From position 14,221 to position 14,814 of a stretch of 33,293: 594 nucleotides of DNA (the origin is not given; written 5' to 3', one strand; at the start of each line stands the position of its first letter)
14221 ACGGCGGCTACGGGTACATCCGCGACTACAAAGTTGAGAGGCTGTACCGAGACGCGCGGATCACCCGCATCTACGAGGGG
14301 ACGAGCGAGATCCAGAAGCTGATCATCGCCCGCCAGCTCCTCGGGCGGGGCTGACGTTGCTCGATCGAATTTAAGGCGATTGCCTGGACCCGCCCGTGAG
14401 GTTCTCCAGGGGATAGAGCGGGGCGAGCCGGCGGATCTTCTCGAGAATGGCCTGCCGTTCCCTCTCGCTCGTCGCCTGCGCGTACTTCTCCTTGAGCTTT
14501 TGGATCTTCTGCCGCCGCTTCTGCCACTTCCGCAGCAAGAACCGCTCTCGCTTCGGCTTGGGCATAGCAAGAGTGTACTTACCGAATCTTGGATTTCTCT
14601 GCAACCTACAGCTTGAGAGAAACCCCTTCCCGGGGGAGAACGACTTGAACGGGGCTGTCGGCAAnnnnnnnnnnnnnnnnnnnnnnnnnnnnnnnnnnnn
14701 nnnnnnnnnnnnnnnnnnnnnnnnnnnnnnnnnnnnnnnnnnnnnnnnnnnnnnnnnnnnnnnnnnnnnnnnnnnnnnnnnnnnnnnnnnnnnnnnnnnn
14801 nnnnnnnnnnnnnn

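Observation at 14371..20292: Coupled four-gene operon: Mre11-like phosphoesterase, membrane-anchored Rad50/YhaN-like ATPase, RNase J-like beta-CASP nuclease and a small basic ORF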

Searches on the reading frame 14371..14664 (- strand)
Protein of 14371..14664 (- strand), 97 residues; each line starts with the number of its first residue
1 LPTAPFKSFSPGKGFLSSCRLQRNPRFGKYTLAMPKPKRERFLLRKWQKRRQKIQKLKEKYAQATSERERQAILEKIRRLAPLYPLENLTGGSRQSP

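Call 3: search_protein_families(library=pfam, proteins=[window:14371-14664:-], max_evalue=0.01)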
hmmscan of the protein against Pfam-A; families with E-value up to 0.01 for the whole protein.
window:14371-14664:- (97 aa): 1 family
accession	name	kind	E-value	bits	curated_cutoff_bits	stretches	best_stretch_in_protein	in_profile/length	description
PF20607.3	DUF6800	-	5.1e-09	36.6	25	1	44-82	6-43/43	Family of unknown function (DUF6800)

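Call 4: search_protein_families(library=padloc, proteins=[window:14371-14664:-], max_evalue=0.01)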
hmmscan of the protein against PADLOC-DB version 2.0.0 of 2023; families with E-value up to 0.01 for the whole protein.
window:14371-14664:- (97 aa): 0 families

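Call 5: search_protein_families(library=ncbifam, proteins=[window:14371-14664:-], max_evalue=0.01)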
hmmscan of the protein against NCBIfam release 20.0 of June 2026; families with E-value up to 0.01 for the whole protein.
window:14371-14664:- (97 aa): 0 families
